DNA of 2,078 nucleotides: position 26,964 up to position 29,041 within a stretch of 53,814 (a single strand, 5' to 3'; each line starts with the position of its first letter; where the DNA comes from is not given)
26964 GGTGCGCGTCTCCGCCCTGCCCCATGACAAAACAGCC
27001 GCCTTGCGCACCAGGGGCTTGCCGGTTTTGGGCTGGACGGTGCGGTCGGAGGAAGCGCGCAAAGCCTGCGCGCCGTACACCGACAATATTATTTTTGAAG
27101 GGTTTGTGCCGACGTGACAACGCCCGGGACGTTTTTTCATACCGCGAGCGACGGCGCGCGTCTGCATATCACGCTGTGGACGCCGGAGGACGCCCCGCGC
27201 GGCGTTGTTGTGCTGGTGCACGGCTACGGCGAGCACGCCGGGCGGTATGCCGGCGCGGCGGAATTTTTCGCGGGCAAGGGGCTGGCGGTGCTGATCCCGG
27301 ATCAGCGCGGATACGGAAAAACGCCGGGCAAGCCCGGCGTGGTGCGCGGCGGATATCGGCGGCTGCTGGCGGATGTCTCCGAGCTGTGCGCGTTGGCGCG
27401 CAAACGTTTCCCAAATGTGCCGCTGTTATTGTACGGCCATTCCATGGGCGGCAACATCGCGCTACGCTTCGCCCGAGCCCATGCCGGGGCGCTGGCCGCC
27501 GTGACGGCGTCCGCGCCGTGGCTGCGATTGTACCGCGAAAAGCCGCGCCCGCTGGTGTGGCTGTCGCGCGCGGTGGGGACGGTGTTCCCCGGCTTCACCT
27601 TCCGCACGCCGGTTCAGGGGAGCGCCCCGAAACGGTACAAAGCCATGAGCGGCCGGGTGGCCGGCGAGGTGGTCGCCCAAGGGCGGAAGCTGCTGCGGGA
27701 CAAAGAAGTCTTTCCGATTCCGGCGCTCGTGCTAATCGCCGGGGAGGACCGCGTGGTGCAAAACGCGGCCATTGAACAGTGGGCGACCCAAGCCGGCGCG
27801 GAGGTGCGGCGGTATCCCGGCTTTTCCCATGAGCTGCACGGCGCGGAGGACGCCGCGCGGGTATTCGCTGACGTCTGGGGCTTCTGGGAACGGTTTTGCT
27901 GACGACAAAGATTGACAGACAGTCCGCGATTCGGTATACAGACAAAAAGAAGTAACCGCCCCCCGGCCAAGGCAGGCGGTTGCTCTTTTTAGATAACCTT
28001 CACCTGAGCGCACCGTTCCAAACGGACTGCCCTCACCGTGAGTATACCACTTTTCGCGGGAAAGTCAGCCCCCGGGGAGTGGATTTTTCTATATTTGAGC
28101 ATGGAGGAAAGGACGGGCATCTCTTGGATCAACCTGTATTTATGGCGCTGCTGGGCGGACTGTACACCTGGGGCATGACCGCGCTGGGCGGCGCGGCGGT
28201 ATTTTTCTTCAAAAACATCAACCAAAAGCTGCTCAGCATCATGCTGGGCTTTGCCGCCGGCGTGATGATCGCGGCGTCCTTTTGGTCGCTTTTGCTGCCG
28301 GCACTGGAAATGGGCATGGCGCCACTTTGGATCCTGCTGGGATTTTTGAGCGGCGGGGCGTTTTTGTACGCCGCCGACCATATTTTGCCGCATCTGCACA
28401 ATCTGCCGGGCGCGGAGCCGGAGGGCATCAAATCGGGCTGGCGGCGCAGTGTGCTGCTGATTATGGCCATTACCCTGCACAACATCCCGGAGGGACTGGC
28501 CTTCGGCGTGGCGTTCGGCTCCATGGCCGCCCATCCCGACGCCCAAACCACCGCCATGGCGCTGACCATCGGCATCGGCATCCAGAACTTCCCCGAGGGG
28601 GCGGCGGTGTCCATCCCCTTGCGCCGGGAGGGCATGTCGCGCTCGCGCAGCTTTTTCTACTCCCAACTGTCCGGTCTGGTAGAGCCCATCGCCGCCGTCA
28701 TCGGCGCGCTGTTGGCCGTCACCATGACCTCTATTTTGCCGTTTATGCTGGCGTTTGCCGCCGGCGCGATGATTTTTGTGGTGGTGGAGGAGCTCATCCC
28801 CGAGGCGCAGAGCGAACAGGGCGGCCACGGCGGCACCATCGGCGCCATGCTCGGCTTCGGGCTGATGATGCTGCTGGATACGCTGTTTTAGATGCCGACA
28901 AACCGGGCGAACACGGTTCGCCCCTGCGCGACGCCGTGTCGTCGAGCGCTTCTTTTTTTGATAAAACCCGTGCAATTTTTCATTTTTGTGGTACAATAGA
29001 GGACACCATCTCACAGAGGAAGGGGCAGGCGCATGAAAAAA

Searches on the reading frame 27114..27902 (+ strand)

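Call 69: search_protein_families(library=pfam, proteins=[window:27114-27902:+], max_evalue=0.001)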
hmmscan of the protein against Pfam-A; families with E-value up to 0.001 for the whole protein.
window:27114-27902:+ (262 aa): 7 families
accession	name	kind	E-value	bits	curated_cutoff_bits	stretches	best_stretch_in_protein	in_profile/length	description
PF12146.15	Hydrolase_4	-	8.8e-44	150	27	1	27-243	2-236/239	Serine aminopeptidase, S33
PF00561.26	Abhydrolase_1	-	3.1e-17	63.5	25.8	1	31-136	2-105/245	alpha/beta hydrolase fold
PF12697.13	Abhydrolase_6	-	1.8e-16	61.9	26.3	1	32-252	1-215/217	Alpha/beta hydrolase family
PF02129.25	Peptidase_S15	-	2.1e-06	28.1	23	1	13-142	1-135/262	X-Pro dipeptidyl-peptidase (S15 family)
PF00975.26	Thioesterase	-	0.00025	21.8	26.4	1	89-122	53-86/226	Thioesterase domain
PF01738.24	DLH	-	0.00049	20.2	21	0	21-130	5-125/217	Dienelactone hydrolase family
PF03711.20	OKR_DC_1_C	-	0.00098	19.9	24.2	0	199-246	82-129/132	Orn/Lys/Arg decarboxylase, C-terminal domain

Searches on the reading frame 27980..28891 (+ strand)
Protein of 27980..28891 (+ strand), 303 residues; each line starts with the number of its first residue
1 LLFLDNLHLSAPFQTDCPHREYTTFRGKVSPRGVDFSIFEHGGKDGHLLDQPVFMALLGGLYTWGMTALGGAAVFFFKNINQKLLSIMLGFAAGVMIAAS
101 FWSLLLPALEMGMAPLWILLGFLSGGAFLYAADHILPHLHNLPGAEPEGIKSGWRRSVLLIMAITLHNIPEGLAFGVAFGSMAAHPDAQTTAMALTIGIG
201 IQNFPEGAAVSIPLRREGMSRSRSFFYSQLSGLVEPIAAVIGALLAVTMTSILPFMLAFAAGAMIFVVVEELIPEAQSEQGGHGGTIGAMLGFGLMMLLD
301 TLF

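Call 69: search_protein_families(library=pfam, proteins=[window:28102-28891:+], max_evalue=0.001)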
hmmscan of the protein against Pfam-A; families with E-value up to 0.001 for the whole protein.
window:28102-28891:+ (263 aa): 0 families

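Call 75: search_protein_families(library=pfam, proteins=[window:27980-28891:+], max_evalue=0.01)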
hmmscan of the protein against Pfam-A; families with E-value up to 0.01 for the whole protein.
window:27980-28891:+ (303 aa): 1 family
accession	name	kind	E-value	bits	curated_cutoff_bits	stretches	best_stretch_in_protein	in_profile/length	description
PF02535.28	Zip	-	1.5e-26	93.8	35.1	2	156-299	177-322/323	ZIP Zinc transporter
